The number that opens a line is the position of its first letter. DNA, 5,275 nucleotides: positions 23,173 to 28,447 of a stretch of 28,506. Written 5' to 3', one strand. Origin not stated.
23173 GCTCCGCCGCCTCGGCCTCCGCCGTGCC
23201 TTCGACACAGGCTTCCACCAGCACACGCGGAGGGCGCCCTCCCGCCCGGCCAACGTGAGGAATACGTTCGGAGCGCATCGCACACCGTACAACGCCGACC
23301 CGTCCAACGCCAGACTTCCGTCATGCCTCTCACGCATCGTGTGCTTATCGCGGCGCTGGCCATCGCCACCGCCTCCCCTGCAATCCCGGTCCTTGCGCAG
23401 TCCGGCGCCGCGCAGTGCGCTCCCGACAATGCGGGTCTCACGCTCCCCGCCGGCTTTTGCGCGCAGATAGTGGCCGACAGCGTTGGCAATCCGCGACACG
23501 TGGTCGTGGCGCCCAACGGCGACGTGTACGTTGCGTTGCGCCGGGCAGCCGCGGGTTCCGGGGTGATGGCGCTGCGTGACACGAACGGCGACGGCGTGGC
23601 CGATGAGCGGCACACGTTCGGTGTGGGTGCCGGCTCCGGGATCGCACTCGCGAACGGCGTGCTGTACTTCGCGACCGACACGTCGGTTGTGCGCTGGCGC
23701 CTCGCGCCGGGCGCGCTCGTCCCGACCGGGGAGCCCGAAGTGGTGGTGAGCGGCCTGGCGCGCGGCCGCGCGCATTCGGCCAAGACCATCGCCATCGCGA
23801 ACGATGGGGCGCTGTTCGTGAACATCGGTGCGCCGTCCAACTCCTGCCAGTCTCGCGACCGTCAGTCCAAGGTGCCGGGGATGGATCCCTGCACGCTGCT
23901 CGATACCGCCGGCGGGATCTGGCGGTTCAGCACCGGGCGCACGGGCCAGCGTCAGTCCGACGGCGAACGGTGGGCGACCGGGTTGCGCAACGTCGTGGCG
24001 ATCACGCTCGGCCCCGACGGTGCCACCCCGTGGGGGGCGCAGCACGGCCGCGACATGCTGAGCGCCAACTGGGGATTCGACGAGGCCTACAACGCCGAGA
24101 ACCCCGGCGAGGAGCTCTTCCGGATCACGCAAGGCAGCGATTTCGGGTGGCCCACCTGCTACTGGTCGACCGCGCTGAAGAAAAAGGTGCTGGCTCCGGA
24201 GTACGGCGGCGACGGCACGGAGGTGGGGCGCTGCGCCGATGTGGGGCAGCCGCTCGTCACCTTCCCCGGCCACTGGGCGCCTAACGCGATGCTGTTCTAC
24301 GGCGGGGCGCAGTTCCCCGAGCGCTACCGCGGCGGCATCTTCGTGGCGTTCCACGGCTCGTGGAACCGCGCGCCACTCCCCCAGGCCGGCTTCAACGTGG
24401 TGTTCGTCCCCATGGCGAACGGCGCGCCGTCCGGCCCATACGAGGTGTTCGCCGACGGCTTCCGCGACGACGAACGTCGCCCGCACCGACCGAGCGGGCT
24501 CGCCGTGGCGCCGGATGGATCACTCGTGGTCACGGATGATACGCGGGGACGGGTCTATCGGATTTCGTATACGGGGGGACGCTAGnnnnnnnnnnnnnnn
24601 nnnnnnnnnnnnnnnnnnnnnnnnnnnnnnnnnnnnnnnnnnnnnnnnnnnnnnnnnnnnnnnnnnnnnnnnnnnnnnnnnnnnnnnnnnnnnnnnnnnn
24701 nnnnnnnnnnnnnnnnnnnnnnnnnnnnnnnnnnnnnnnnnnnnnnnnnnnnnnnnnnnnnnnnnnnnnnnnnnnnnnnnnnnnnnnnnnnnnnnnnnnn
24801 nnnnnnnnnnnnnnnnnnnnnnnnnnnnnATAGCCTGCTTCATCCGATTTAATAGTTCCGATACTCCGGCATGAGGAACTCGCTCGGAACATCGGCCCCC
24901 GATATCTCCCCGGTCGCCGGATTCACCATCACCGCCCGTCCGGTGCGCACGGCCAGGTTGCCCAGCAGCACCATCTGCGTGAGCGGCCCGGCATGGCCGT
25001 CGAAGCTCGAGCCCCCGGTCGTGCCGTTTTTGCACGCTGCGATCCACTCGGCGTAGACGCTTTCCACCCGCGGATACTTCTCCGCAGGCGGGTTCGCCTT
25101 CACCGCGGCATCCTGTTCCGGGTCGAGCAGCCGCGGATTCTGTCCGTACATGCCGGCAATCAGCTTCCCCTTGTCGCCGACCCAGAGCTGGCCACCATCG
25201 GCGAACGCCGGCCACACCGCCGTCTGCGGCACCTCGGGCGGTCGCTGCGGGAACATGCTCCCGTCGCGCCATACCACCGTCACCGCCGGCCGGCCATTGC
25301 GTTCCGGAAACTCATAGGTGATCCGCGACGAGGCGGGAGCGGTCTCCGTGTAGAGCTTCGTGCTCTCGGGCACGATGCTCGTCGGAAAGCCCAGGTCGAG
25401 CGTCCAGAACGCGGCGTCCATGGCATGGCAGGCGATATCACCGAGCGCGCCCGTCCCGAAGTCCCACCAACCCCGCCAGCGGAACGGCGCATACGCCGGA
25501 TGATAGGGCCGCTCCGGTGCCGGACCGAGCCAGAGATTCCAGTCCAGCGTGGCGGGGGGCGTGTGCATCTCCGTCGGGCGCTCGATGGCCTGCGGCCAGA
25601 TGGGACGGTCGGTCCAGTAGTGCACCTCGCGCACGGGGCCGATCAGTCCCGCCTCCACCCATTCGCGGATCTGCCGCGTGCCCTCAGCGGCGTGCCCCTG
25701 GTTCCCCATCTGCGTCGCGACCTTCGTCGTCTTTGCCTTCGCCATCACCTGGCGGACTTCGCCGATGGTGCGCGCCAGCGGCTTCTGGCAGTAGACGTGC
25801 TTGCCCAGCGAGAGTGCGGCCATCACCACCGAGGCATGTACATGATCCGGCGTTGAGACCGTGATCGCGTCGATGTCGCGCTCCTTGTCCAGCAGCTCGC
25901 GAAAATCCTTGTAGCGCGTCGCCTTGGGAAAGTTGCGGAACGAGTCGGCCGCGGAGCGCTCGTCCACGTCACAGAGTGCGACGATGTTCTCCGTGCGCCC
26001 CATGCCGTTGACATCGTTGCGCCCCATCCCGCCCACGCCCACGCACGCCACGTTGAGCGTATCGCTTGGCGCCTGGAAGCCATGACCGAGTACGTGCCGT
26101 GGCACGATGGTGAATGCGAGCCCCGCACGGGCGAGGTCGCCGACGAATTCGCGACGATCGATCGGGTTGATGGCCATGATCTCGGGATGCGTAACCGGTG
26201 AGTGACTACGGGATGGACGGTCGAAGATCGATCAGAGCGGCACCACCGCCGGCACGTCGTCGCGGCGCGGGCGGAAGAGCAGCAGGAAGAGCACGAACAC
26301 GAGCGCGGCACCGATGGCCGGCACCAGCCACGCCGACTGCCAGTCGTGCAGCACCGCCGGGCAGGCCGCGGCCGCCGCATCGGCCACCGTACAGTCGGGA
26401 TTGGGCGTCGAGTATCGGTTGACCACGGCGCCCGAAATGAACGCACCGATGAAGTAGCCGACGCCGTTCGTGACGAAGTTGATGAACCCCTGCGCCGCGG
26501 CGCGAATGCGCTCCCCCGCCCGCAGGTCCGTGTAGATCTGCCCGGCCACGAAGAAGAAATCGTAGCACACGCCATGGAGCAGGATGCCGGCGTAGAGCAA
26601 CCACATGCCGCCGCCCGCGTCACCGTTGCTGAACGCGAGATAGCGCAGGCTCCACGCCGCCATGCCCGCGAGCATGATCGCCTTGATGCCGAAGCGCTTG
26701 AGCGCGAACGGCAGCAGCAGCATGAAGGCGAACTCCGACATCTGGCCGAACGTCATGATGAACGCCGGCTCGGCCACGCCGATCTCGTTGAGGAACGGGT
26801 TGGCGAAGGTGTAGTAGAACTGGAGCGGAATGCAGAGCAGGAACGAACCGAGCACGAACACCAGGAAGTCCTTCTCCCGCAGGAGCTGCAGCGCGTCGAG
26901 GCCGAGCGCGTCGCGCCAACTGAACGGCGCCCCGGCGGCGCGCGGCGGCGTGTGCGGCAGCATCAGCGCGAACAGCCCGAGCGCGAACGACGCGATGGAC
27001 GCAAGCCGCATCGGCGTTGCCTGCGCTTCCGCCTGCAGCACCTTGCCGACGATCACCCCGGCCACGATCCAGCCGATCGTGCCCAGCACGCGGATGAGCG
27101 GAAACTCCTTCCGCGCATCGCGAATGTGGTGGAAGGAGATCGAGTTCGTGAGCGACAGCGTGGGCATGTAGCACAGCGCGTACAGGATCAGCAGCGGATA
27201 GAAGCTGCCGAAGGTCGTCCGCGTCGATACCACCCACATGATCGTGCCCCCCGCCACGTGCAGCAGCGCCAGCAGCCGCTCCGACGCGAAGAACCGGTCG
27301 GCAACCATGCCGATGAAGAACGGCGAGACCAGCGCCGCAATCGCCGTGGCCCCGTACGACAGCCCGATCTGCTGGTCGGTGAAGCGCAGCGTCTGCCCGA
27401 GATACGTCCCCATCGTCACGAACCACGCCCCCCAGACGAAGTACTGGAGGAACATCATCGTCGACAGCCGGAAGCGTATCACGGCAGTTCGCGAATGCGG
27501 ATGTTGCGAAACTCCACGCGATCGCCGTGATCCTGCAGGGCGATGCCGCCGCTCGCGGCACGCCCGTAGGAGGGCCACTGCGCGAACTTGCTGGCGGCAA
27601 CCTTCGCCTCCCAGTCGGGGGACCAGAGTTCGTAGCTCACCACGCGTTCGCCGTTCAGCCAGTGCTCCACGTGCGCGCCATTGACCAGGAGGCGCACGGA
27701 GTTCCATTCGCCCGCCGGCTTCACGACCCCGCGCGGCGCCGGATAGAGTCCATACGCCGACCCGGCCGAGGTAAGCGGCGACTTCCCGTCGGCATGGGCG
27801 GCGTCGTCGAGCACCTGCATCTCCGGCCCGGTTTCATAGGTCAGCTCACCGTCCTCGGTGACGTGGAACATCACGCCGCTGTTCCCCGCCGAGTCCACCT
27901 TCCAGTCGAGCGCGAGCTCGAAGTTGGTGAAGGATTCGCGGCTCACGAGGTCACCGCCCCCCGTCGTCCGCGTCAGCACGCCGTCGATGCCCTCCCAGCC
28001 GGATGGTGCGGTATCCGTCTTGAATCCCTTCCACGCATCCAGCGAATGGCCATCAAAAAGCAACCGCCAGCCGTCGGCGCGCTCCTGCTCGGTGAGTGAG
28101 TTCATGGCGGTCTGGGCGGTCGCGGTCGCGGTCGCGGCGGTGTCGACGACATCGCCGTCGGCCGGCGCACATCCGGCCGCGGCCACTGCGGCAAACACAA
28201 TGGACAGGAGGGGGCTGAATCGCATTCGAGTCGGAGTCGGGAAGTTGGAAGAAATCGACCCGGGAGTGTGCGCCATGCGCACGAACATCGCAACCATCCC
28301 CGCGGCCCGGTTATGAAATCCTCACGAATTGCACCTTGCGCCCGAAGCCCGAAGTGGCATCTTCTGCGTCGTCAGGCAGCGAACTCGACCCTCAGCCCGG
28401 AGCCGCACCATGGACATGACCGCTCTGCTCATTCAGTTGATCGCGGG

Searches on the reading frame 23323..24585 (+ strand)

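Call 27: search_protein_families(library=pfam, proteins=[window:23323-24585:+], max_evalue=0.001)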
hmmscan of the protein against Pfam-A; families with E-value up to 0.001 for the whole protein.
window:23323-24585:+ (420 aa): 3 families
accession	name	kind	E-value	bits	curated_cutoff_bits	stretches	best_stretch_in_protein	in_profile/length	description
PF07995.17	GSDH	-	6.9e-13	49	25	1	145-342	106-276/332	Glucose / Sorbosone dehydrogenase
PF01436.27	NHL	-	1.2e-05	25.5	20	0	389-408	3-22/28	NHL repeat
PF23500.1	DUF7133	-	5.1e-05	23.2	27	0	40-114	10-97/385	Domain of unknown function (DUF7133)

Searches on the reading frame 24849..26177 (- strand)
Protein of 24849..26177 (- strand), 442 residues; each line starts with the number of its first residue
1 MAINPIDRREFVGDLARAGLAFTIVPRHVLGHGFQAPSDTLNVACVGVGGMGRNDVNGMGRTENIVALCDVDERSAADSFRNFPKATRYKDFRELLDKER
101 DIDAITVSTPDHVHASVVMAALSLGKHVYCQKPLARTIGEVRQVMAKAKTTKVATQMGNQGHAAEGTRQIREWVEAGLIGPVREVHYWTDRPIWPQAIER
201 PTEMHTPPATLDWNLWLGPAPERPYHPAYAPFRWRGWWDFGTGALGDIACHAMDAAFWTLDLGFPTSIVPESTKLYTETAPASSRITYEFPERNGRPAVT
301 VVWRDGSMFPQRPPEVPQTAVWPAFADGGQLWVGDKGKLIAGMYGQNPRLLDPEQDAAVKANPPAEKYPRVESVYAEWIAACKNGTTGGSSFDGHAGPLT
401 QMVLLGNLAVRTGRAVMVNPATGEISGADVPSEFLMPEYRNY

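Call 27: search_protein_families(library=pfam, proteins=[window:24849-26177:-], max_evalue=0.001)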
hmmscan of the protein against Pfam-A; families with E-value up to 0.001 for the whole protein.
window:24849-26177:- (442 aa): 3 families
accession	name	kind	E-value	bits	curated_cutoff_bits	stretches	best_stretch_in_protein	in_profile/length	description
PF01408.29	GFO_IDH_MocA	-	2.5e-20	73.8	24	1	41-158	1-119/120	Oxidoreductase family, NAD-binding Rossmann fold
PF19051.5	GFO_IDH_MocA_C2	-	1.8e-13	51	23.3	1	204-290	45-133/254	Oxidoreductase family, C-terminal alpha/beta domain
PF22725.1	GFO_IDH_MocA_C3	-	3.8e-08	33.8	27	1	227-277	29-77/124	GFO/IDH/MocA C-terminal domain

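Call 79: search_solved_structures(query=window:24849-26177:-, max_evalue=0.00001)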
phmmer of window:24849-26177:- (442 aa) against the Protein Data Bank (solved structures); distinct sequences matched with E-value up to 0.00001: 58.
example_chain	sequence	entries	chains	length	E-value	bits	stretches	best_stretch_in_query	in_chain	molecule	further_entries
8tdf_A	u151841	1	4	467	4.1e-98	332.4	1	33-412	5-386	Dehydrogenase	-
8tdh_A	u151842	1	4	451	3.6e-95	322.6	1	39-412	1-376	Predicted dehydrogenases and related proteins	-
3ec7_A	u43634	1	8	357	1.6e-15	60.1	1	39-186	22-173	Putative Dehydrogenase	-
6a3f_A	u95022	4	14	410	3.1e-15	59.1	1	69-182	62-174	Putative dehydrogenase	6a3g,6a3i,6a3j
4gqa_A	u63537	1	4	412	5e-15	58.4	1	34-158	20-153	NAD binding Oxidoreductase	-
4fb5_A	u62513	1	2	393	1e-13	54.1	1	82-190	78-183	Probable oxidoreductase protein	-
4mie_A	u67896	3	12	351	1.6e-13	53.5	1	38-181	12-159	Inositol 2-dehydrogenase/D-chiro-inositol 3-dehydrogenase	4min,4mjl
4h3v_A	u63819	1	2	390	2.2e-13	53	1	67-186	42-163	Oxidoreductase domain protein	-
4mio_A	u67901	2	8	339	3.9e-13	52.2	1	42-181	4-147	Inositol 2-dehydrogenase/D-chiro-inositol 3-dehydrogenase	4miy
9m3d_B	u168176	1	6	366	4.4e-12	48.7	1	62-161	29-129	DgpA1 from W974-1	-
7xr9_A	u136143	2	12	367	1.7e-11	46.8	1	42-182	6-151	DgpA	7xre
6jnk_A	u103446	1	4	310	8.7e-11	44.5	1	37-183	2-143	L-arabinose 1-dehydrogenase (NAD(P)(+))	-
2glx_A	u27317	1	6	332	9e-11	44.4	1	73-180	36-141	1,5-anhydro-D-fructose reductase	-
7cgq_A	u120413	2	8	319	1.7e-10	43.5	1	77-187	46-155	L-arabinose 1-dehydrogenase (NAD(P)(+))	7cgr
3mz0_A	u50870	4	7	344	1.8e-10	43.4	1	41-187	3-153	Inositol 2-dehydrogenase/D-chiro-inositol 3-dehydrogenase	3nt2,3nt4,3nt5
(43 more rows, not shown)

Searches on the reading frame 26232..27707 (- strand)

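Call 27: search_protein_families(library=pfam, proteins=[window:26232-27707:-], max_evalue=0.001)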
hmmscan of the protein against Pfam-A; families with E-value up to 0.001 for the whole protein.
window:26232-27707:- (491 aa): 4 families
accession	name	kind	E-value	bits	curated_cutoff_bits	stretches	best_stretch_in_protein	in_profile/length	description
PF03825.22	Nuc_H_symport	-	7e-121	404.4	25.9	1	77-481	3-398/400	Nucleoside H+ symporter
PF12832.13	MFS_1_like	-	1.1e-32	113.9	25.2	1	80-433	3-366/373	MFS_1 like family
PF07690.21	MFS_1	-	9.3e-19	68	33.4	2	286-483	3-177/347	Major Facilitator Superfamily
PF01306.25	LacY_symp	-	6.5e-09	35.5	24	1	70-360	3-307/413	LacY proton/sugar symporter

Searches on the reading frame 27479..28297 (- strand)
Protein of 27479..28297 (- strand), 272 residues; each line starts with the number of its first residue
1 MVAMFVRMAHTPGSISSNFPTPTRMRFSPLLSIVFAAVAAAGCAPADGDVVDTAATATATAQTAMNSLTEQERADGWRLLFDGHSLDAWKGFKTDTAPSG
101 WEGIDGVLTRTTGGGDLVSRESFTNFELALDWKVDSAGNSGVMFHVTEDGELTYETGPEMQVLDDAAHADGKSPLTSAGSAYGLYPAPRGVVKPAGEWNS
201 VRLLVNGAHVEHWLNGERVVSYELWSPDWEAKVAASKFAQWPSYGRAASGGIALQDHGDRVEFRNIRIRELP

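Call 27: search_protein_families(library=pfam, proteins=[window:27479-28297:-], max_evalue=0.001)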
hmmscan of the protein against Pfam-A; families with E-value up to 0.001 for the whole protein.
window:27479-28297:- (272 aa): 1 family
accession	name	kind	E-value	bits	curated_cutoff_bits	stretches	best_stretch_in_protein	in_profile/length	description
PF06439.18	3keto-disac_hyd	-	9.3e-52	176.2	26.8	1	76-269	1-187/187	3-keto-disaccharide hydrolase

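Call 80: search_solved_structures(query=window:27479-28225:-, max_evalue=0.001)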
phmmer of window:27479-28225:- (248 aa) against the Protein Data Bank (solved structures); distinct sequences matched with E-value up to 0.001: 14.
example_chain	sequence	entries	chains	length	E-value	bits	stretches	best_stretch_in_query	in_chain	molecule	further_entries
4jqt_A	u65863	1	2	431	6.4e-50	173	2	39-247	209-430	putative glycosyl hydrolase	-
3u1x_A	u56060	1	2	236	6.1e-43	150.1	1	37-247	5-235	putative glycosyl hydrolase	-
3hbk_A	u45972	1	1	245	1.6e-42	148.8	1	34-247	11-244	putative glycosyl hydrolase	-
4hxc_A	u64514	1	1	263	5e-39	137.3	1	41-247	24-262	putative glycosyl hydrolase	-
8tda_A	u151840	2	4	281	1.7e-36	129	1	30-247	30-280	Probable secreted glycosyl hydrolase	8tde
3osd_A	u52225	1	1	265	1.9e-36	128.8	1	38-247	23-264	putative glycosyl hydrolase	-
8rr2_A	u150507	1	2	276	2.5e-36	128.5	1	38-247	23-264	3-keto-disaccharide hydrolase domain-containing protein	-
9fbe_B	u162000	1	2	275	2.2e-35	125.4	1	38-247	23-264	Probable secreted glycosyl hydrolase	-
8v31_A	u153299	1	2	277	8.9e-35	123.4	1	17-247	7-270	Glycosyl hydrolase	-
3nmb_A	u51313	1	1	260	5.4e-34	120.8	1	47-247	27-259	putative sugar hydrolase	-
3h3l_A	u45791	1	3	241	3.5e-33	118.2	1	34-247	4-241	PUTATIVE SUGAR HYDROLASE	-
3imm_A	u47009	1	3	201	5.9e-18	68.3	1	72-247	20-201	Putative secreted glycosylhydrolase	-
3s5q_A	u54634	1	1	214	2.6e-14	56.3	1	70-247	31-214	Putative glycosylhydrolase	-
4qhz_A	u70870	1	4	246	3.9e-10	42.7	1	55-247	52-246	putative glycosyl hydrolase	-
